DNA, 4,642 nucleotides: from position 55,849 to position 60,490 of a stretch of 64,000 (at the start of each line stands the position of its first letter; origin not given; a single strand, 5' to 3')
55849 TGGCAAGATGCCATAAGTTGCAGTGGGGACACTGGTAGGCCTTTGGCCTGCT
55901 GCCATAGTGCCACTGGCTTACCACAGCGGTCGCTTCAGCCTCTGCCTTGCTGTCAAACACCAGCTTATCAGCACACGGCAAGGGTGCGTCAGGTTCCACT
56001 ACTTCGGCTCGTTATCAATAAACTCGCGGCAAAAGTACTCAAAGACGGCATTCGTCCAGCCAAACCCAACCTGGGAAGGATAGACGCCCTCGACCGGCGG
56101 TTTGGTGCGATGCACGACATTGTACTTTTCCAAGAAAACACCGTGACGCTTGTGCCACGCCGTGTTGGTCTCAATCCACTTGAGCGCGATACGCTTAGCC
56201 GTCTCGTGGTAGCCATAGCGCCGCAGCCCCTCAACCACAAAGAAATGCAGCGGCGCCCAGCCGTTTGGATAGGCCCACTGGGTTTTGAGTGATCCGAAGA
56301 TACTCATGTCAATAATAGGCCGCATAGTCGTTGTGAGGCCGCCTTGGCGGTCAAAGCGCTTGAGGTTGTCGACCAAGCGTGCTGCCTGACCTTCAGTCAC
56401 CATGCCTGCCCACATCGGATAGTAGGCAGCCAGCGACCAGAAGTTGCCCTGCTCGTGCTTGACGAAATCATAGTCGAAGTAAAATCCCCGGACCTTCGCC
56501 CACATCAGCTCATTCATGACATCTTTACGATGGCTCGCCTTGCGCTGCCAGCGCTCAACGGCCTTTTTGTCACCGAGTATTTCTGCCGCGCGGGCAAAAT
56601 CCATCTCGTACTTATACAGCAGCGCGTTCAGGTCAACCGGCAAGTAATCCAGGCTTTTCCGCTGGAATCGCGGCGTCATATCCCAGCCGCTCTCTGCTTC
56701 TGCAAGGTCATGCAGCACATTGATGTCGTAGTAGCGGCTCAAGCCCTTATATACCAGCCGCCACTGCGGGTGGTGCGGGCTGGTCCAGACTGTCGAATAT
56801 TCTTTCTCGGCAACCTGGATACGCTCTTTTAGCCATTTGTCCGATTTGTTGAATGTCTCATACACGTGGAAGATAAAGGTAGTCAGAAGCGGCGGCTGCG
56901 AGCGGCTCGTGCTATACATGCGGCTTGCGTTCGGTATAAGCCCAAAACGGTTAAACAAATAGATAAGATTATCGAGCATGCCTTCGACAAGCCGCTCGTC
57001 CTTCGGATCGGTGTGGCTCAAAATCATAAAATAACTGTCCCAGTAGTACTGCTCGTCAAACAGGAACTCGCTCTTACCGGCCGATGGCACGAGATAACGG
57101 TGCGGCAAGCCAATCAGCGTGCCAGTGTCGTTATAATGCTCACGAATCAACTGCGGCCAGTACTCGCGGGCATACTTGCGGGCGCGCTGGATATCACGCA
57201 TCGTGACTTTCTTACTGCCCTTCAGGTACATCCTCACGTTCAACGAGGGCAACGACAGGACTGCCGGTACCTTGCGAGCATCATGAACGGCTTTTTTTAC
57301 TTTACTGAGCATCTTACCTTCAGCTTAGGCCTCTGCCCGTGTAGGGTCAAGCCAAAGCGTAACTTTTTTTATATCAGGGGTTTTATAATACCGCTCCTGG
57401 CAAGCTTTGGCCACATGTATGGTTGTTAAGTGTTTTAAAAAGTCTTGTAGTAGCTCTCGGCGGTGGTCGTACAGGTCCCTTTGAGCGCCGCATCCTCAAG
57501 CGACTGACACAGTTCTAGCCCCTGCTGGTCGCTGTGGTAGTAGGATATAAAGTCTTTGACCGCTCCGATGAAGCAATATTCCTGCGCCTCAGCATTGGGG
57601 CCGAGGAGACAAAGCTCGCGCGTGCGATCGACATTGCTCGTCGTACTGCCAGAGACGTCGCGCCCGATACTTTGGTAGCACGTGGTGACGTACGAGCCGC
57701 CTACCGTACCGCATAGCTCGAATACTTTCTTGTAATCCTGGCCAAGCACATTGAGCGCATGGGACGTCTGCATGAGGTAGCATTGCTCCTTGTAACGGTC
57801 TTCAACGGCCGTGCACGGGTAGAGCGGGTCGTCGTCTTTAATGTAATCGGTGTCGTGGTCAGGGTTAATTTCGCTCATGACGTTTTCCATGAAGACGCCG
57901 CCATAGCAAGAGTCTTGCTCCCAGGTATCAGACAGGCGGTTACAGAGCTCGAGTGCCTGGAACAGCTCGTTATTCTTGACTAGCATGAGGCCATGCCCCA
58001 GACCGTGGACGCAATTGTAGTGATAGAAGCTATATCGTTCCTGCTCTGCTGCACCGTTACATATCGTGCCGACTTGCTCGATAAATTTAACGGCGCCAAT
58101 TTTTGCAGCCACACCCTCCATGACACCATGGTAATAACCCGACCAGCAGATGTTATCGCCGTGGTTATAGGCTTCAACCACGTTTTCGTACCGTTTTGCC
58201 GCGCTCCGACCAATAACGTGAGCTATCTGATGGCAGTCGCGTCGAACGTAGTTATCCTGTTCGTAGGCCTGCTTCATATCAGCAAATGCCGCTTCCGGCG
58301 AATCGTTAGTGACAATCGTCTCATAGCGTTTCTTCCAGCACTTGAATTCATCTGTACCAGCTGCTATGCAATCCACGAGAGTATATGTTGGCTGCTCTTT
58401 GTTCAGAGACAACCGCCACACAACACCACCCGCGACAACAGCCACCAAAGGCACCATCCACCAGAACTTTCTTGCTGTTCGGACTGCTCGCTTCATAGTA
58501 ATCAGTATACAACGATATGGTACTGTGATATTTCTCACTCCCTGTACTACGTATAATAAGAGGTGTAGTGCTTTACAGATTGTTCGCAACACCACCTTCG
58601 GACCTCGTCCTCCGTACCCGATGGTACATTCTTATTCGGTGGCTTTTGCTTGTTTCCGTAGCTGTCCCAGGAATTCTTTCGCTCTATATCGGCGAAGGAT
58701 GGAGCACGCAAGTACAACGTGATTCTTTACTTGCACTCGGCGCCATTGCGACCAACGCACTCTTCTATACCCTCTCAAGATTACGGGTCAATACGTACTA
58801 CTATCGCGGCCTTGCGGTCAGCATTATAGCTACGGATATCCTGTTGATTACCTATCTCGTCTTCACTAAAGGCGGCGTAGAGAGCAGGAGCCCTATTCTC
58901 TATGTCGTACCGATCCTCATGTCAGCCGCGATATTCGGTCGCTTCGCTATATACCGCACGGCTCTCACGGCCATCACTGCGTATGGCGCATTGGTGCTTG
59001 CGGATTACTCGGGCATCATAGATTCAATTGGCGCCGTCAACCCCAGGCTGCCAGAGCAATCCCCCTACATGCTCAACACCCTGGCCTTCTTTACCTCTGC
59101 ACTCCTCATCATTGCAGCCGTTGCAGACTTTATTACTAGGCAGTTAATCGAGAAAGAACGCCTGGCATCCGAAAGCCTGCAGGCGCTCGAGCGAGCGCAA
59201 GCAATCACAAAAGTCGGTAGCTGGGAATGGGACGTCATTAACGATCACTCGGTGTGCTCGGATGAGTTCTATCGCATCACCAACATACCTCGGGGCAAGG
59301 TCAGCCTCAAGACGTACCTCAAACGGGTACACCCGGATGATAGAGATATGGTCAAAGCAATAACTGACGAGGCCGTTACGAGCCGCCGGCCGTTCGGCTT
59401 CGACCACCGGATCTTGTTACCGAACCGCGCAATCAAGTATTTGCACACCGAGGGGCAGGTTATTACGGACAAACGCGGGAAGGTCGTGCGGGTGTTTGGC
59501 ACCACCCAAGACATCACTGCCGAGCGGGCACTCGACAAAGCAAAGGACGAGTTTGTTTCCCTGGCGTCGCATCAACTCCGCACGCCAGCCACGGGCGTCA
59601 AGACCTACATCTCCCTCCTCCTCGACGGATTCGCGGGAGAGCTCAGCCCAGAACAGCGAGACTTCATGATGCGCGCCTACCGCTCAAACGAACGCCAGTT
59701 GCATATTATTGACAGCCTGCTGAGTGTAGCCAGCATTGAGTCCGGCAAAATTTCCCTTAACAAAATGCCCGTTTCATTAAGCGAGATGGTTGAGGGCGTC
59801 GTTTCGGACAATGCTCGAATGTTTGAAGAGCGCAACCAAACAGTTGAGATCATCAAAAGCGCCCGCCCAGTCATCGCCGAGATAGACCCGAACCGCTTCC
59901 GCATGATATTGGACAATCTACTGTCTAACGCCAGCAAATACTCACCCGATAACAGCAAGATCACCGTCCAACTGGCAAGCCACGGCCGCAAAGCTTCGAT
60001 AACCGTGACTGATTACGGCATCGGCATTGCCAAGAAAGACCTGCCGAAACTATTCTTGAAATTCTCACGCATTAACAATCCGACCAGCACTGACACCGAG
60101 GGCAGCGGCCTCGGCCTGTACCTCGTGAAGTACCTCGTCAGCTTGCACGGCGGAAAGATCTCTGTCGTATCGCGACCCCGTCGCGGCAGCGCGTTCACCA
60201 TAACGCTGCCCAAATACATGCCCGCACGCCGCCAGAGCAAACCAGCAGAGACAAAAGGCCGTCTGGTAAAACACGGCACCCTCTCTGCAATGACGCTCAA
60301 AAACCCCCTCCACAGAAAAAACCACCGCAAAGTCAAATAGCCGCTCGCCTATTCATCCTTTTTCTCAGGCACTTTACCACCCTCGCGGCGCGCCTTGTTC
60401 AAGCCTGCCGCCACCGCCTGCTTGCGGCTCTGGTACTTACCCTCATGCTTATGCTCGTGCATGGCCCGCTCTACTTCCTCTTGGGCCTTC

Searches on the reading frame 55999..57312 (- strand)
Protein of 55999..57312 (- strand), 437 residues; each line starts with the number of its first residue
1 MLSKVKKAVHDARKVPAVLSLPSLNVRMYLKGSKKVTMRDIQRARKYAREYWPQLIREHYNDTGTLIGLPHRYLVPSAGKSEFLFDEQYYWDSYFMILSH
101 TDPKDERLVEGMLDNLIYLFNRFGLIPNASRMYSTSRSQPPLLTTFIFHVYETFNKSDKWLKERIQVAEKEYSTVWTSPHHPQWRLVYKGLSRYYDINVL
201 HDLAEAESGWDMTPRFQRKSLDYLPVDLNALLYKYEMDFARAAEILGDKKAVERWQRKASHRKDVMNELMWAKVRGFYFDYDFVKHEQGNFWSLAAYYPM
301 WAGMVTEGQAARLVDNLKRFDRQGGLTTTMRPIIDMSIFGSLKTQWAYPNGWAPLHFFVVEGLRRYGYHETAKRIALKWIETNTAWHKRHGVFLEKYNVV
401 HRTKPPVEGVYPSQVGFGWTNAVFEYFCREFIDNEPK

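Call 59: search_protein_families(library=pfam, proteins=[window:55999-57312:-], max_evalue=0.01)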
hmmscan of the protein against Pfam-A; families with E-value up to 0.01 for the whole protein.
window:55999-57312:- (437 aa): 3 families
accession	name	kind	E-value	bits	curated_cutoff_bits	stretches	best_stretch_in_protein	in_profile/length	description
PF01204.24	Trehalase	-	3.7e-85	287.2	21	2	204-428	285-508/512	Trehalase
PF22422.2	MGH1-like_GH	-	4.8e-17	63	27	1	86-397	20-340/356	Mannosylglycerate hydrolase MGH1-like glycoside hydrolase domain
PF03200.22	Glyco_hydro_63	-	0.0018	17.6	22.4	1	132-283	173-311/492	Glycosyl hydrolase family 63 C-terminal domain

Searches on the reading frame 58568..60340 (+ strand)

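Call 59: search_protein_families(library=pfam, proteins=[window:58568-60340:+], max_evalue=0.01)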
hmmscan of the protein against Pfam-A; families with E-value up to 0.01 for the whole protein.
window:58568-60340:+ (590 aa): 6 families
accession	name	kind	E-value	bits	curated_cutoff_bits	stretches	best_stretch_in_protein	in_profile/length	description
PF02518.31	HATPase_c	-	5.1e-28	98.2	26.4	1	440-549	2-109/111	Histidine kinase-, DNA gyrase B-, and HSP90-like ATPase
PF00512.31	HisKA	-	7.8e-14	51.9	26.9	1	325-393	1-66/66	His Kinase A (phospho-acceptor) domain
PF08447.18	PAS_3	-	1.2e-12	48.3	25.6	1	229-312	3-88/89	PAS fold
PF00989.32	PAS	-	2.9e-08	34.2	22.6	1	214-316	10-113/113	PAS fold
PF25323.1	6TM_PilS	-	1.7e-06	28.3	27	1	19-181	14-175/189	PilS-like transmembrane domain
PF13581.12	HATPase_c_2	-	0.00011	22.6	27.4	1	445-524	33-109/127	Histidine kinase-like ATPase domain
